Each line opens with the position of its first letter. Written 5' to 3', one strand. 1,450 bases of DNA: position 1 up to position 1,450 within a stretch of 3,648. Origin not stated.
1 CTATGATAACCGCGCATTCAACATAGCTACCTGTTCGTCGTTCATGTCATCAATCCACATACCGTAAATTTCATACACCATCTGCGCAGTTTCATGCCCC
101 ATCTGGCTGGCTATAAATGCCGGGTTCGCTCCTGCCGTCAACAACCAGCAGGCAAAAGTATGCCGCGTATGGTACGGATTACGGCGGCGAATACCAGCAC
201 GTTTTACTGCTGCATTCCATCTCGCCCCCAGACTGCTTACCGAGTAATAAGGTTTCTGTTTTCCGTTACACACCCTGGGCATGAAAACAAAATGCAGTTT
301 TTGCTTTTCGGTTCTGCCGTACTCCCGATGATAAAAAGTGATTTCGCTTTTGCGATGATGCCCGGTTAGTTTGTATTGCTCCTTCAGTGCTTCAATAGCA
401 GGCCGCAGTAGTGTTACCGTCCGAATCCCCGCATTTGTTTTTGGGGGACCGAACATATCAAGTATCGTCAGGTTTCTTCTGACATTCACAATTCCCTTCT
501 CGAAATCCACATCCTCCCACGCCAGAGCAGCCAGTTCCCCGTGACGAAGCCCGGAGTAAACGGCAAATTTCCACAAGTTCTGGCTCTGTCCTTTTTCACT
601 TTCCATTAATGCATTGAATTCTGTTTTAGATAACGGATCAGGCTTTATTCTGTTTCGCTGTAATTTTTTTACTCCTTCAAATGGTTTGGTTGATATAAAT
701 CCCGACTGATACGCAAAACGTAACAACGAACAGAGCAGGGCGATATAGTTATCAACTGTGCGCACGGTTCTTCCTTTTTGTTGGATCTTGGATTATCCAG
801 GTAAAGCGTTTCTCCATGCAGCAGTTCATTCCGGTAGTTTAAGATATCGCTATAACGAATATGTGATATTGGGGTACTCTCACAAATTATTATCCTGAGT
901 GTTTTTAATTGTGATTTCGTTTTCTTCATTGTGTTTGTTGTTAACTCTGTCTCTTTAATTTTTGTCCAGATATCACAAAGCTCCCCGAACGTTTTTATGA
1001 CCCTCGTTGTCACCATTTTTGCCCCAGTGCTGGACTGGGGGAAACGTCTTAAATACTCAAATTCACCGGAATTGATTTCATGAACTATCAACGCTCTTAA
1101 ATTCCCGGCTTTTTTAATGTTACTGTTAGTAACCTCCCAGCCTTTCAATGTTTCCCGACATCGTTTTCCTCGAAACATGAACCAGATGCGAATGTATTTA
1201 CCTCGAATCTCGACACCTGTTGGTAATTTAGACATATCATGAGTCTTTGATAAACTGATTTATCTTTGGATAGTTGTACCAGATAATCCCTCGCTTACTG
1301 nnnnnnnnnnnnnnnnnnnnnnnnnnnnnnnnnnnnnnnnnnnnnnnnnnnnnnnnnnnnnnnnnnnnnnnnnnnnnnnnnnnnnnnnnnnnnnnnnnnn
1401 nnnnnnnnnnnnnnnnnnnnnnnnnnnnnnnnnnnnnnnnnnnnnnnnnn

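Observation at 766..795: Integrase frame broken by a single-nucleotide change at an A5/T5 homopolymer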

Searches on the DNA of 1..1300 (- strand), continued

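Call 41: search_dna_similar(query=window:747-807:+, collection=phages, mode=near, max_rows=8)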
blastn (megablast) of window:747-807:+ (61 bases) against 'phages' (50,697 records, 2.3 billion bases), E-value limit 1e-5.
Records with a match: 5; places in all: 5; records where one place covers at least 80% of the query: 5.
Best place of each record, by identity: 95-99% 5.
By first word of the organism name: Escherichia 5.
By host as written in the record: Escherichia coli 4; Escherichia coli SA53 1.
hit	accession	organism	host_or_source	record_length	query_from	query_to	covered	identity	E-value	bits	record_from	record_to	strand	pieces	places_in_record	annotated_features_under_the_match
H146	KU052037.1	Escherichia phage Rac-SA53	Escherichia coli SA53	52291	1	61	100%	98.4%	2e-22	108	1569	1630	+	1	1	intR: integrase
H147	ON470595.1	Escherichia phage vB_EcoS-683R6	Escherichia coli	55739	1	61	100%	98.4%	2e-22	108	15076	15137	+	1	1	integrase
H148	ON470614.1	Escherichia phage vB_EcoS-666R9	Escherichia coli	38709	1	61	100%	98.4%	2e-22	108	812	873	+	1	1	integrase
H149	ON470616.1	Escherichia phage vB_EcoS-673R7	Escherichia coli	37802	1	61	100%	98.4%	2e-22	108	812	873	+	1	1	integrase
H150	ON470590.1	Escherichia phage vB_EcoS-613R10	Escherichia coli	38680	1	61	100%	98.4%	2e-22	108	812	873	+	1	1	integrase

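Call 45: search_dna_similar(query=L001:3066-4301:+, collection=ecoli_genomes, mode=near, max_rows=60, rows=spread)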
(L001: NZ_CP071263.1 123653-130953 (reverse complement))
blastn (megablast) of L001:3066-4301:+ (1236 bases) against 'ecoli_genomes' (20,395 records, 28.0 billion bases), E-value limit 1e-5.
Records with a match: 2919; places in all: 2970; records where one place covers at least 80% of the query: 1832.
Genomes with a match: 2919 of 5426; with a place that covers at least 80% of the query: 1832. Places per genome that has any: lowest 1, median 1, highest 2. On chromosomes: 2965 places; on plasmids: 5.
Best place of each record, by identity: >=99% 63; 95-99% 2848; 90-95% 2; 80-90% 6.
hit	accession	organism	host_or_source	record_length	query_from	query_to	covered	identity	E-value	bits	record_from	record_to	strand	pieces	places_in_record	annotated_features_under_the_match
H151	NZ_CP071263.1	Escherichia coli strain MEI003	Outdoors environment of a veterinary ...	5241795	1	1236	100%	100.0%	0e+0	2283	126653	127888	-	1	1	intR: tyrosine-type recombinase/integrase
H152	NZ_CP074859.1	Escherichia coli strain 2013C_3964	Homo sapiens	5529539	1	1236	100%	99.8%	0e+0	2270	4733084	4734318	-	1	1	intR: tyrosine-type recombinase/integrase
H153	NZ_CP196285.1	Escherichia coli strain ECamp083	Homo sapiens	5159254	1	1236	100%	98.2%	0e+0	2161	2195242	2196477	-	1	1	intR: tyrosine-type recombinase/integrase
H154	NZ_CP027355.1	Escherichia coli strain 2013C-4991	Homo sapiens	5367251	1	1236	100%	98.1%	0e+0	2150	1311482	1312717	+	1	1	intR: tyrosine-type recombinase/integrase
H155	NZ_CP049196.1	Escherichia coli strain E118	dog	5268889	1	1236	100%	98.1%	0e+0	2150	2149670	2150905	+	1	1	intR: tyrosine-type recombinase/integrase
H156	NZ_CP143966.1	Escherichia coli strain PNUSAE147324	missing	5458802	1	1236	100%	98.1%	0e+0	2150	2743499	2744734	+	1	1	intR: tyrosine-type recombinase/integrase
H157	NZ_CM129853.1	Escherichia coli strain SW071619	wastewater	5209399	1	1236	100%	98.1%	0e+0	2150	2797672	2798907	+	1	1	intR: tyrosine-type recombinase/integrase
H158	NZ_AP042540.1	Escherichia coli strain OkiPb01689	bovine feces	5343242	1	1236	100%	98.1%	0e+0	2150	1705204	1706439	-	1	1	intR: tyrosine-type recombinase/integrase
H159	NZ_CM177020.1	Escherichia coli strain RMDEC364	Homo sapiens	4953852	1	1236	100%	97.6%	0e+0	2117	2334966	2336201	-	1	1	intR: tyrosine-type recombinase/integrase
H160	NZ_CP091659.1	Escherichia coli strain KFu024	river water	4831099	1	1236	100%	97.2%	0e+0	2089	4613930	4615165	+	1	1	intR: tyrosine-type recombinase/integrase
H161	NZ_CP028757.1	Escherichia coli strain A17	Otter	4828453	1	1236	100%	97.0%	0e+0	2078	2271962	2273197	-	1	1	intR: tyrosine-type recombinase/integrase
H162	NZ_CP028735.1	Escherichia coli strain A41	Antechinus bellus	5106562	1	1236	100%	96.8%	0e+0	2061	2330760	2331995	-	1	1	intR: tyrosine-type recombinase/integrase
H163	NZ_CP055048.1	Escherichia coli strain SWHEFF_58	Shek Wu Hui WWTPs_58 WWTPs effluent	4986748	1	1236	100%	96.7%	0e+0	2056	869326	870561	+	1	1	intR: site-specific integrase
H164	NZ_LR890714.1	Escherichia coli strain MSB1_6C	Homo sapiens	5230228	1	1236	100%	96.7%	0e+0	2056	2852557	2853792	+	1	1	intR: site-specific integrase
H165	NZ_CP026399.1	Escherichia coli strain ECONIH4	-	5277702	1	1236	100%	96.6%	0e+0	2050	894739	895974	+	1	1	intR: tyrosine-type recombinase/integrase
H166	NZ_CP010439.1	Escherichia coli K-12 strain K-12 MG1655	not applicable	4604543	1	1236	100%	96.6%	0e+0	2050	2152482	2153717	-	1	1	intR: tyrosine-type recombinase/integrase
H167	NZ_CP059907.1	Escherichia coli strain 181.1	Turkey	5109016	1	1236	100%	96.6%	0e+0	2050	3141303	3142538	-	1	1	intR: tyrosine-type recombinase/integrase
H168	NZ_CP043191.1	Escherichia coli O16:H48 strain PG20180173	mouse gut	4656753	1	1236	100%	96.6%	0e+0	2050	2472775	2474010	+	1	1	intR: tyrosine-type recombinase/integrase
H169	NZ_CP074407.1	Escherichia coli strain GDAR2-2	Mus musculus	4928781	1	1236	100%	96.6%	0e+0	2050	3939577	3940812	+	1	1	intR: tyrosine-type recombinase/integrase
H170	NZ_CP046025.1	Escherichia coli strain C439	-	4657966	1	1236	100%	96.6%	0e+0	2050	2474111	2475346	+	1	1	intR: tyrosine-type recombinase/integrase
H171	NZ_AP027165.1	Escherichia coli strain H19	Homo sapiens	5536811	1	1236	100%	96.6%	0e+0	2050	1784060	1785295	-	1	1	intR: tyrosine-type recombinase/integrase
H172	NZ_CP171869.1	Escherichia coli strain YZ22PE68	pig feces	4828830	1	1236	100%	96.6%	0e+0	2050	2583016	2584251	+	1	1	intR: site-specific integrase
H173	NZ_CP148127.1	Escherichia coli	missing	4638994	1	1236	100%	96.6%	0e+0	2050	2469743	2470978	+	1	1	intR: tyrosine-type recombinase/integrase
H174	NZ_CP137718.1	Escherichia coli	missing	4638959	1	1236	100%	96.6%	0e+0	2050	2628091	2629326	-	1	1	intR: tyrosine-type recombinase/integrase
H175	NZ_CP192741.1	Escherichia coli strain TUM22764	Laboratory developed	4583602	1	1236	100%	96.6%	0e+0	2050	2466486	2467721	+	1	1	intR: tyrosine-type recombinase/integrase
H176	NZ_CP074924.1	Escherichia coli strain 07_3722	Homo sapiens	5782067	1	1236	100%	96.6%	0e+0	2050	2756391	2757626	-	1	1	intR: tyrosine-type recombinase/integrase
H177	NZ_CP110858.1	Escherichia coli strain LST200A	Homo sapiens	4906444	1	1236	100%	96.6%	0e+0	2050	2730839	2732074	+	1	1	intR: tyrosine-type recombinase/integrase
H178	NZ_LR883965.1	Escherichia coli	Vulpes vulpes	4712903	1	1236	100%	96.6%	0e+0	2050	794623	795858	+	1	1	intR: tyrosine-type recombinase/integrase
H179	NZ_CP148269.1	Escherichia coli strain Z1323PEC0013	Dog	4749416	1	1236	100%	96.5%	0e+0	2045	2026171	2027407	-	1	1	intR: tyrosine-type recombinase/integrase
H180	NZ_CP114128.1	Escherichia coli strain PE164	pig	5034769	1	1236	100%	96.5%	0e+0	2045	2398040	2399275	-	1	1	intR: tyrosine-type recombinase/integrase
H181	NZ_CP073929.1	Escherichia coli strain MB64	Poultry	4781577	1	1236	100%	96.5%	0e+0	2045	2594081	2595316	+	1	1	intR: tyrosine-type recombinase/integrase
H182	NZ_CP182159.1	Escherichia coli strain CUPF12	Pig Feces, Farm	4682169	1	1236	100%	96.5%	0e+0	2045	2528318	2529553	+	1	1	intR: tyrosine-type recombinase/integrase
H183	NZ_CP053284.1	Escherichia coli strain SCU-104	Homo sapiens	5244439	1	1236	100%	96.5%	0e+0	2043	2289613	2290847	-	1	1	intR: tyrosine-type recombinase/integrase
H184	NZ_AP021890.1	Escherichia coli strain 2017.15.01CC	Homo sapiens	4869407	1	1236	100%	96.4%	0e+0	2039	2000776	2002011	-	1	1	intR: site-specific integrase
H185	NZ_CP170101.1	Escherichia coli BL21 strain BL21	missing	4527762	1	1236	100%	96.4%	0e+0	2039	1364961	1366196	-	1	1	intR: site-specific integrase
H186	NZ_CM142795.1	Escherichia coli strain GPEC1042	chicken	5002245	1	1236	100%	96.4%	0e+0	2039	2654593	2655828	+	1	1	intR: site-specific integrase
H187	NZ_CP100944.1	Escherichia coli strain ET565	sediment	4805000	1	1236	100%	96.4%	0e+0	2034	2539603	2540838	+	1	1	intR: site-specific integrase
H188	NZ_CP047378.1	Escherichia coli strain CAU16175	swine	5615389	199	1236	84%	97.2%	0e+0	1757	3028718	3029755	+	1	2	tyrosine-type recombinase/integrase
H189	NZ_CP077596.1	Escherichia coli O111:NM strain 08-4377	Homo sapiens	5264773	798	1236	36%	97.3%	0e+0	745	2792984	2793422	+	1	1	tyrosine-type recombinase/integrase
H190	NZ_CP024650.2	Escherichia coli strain BH100 substr. MG2014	Homo sapiens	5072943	1007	1236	19%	97.8%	5e-107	398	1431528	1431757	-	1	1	tyrosine-type recombinase/integrase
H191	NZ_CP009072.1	Escherichia coli ATCC 25922 strain ATCC 25922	human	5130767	1007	1236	19%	97.8%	5e-107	398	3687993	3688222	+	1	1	tyrosine-type recombinase/integrase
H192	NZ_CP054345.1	Escherichia coli strain SCU-176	Homo sapiens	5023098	1007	1236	19%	97.8%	5e-107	398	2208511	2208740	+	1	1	tyrosine-type recombinase/integrase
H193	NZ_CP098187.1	Escherichia coli strain Z0117EC0117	Canis lupus familiaris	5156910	1007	1236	19%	97.8%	5e-107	398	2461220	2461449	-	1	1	tyrosine-type recombinase/integrase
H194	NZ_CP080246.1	Escherichia coli strain SYNB1934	Homo sapiens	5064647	1007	1236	19%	97.8%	5e-107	398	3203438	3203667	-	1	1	tyrosine-type recombinase/integrase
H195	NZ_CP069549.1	Escherichia coli strain FDAARGOS_1253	Homo sapiens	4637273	1007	1236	19%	97.8%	5e-107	398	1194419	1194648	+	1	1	tyrosine-type recombinase/integrase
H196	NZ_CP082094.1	Escherichia coli strain MS15236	Homo sapiens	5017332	1007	1236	19%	97.8%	5e-107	398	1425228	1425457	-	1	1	tyrosine-type recombinase/integrase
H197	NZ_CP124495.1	Escherichia coli strain AVS0662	environmental: river near WWTP effluent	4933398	1007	1236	19%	97.8%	5e-107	398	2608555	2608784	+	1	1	tyrosine-type recombinase/integrase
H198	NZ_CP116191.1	Escherichia coli strain DETEC-E1070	sink drain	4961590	1007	1236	19%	97.8%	5e-107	398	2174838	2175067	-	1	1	tyrosine-type recombinase/integrase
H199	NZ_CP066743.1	Escherichia coli strain UPEC 536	Homo sapiens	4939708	1007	1236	19%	97.8%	5e-107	398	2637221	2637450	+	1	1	tyrosine-type recombinase/integrase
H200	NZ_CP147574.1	Escherichia coli strain GN03590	Homo sapiens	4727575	1007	1236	19%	97.8%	5e-107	398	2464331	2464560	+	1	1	tyrosine-type recombinase/integrase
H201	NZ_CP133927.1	Escherichia coli strain M22546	Homo sapiens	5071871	1007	1236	19%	97.8%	5e-107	398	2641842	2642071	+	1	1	tyrosine-type recombinase/integrase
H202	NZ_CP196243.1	Escherichia coli strain AH19F006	Homo sapiens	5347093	1007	1236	19%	97.8%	5e-107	398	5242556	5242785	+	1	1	tyrosine-type recombinase/integrase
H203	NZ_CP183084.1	Escherichia coli strain 439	Homo sapiens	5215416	1007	1236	19%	97.8%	5e-107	398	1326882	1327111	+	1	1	tyrosine-type recombinase/integrase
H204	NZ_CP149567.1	Escherichia coli strain 1410D004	Sus scrofa domesticus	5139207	1007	1236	19%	97.8%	5e-107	398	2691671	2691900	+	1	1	tyrosine-type recombinase/integrase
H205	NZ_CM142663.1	Escherichia coli strain UID2309220013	Homo sapiens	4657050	1007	1236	19%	97.8%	5e-107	398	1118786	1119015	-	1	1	tyrosine-type recombinase/integrase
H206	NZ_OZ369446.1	Escherichia coli strain Esc5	not applicable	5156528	1007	1236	19%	97.8%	5e-107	398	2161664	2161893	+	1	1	tyrosine-type recombinase/integrase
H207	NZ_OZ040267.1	Escherichia coli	-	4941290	1007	1236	19%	97.8%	5e-107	398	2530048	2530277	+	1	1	tyrosine-type recombinase/integrase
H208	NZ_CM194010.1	Escherichia coli strain KS21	Homo sapiens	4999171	1007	1236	19%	97.8%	5e-107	398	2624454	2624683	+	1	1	tyrosine-type recombinase/integrase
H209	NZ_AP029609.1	Escherichia coli strain 2022H048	Homo sapiens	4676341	1007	1236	19%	97.8%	5e-107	398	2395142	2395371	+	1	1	tyrosine-type recombinase/integrase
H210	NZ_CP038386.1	Escherichia coli O55:H7 strain DEC5D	Homo sapiens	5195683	1096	1236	11%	96.5%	1e-57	233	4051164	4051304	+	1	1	site-specific integrase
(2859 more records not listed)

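Call 47: get_annotated_region(hit=H179, flank=200)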
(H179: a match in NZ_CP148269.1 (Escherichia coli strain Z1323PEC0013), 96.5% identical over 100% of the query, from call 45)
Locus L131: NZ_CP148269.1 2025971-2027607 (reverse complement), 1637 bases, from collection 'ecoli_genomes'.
description: Escherichia coli strain Z1323PEC0013 chromosome, complete genome
organism: Escherichia coli strain Z1323PEC0013 (NCBI taxid 562)
replicon: chromosome; assembly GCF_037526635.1
host: Dog; source: -; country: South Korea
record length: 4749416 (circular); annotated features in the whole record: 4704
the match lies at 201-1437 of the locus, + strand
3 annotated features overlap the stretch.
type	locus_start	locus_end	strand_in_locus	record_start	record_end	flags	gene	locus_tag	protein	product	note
CDS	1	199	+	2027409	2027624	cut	xisR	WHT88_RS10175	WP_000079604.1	excisionase XisR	-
CDS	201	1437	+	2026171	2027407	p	intR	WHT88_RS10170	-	tyrosine-type recombinase/integrase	frameshifted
CDS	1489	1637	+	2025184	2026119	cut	ttcA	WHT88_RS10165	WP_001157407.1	tRNA 2-thiocytidine(32) synthetase TtcA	-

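Call 48: get_annotated_region(hit=H183, flank=200)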
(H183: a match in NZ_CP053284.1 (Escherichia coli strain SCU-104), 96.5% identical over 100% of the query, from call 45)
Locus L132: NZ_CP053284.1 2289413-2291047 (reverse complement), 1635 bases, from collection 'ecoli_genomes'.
description: Escherichia coli strain SCU-104 chromosome, complete genome
organism: Escherichia coli strain SCU-104 (NCBI taxid 562)
replicon: chromosome; assembly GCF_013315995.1
host: Homo sapiens; source: rectal swab from healthy college student; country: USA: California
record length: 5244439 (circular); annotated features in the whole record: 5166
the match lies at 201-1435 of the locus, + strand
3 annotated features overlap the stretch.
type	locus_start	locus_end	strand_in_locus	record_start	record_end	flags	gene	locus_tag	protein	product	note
CDS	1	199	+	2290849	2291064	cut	xisR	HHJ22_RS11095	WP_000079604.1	excisionase XisR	-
CDS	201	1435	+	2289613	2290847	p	intR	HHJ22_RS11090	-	tyrosine-type recombinase/integrase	frameshifted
CDS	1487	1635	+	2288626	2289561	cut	ttcA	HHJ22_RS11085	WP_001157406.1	tRNA 2-thiocytidine(32) synthetase TtcA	-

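Call 49: get_annotated_region(hit=H152, flank=200)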
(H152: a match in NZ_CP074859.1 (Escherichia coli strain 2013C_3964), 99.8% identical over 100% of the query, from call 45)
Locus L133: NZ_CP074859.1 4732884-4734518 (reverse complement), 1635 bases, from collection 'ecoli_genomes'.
description: Escherichia coli strain 2013C_3964 chromosome, complete genome
organism: Escherichia coli strain 2013C_3964 (NCBI taxid 562)
replicon: chromosome; assembly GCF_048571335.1
host: Homo sapiens; source: missing; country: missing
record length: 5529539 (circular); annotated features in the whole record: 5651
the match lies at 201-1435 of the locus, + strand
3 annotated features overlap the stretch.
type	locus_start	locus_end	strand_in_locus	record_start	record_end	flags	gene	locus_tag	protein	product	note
CDS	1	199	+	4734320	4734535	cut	xisR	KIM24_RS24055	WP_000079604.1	excisionase XisR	-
CDS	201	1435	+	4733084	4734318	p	intR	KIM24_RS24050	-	tyrosine-type recombinase/integrase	frameshifted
CDS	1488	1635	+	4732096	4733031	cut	ttcA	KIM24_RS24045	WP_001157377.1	tRNA 2-thiocytidine(32) synthetase TtcA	-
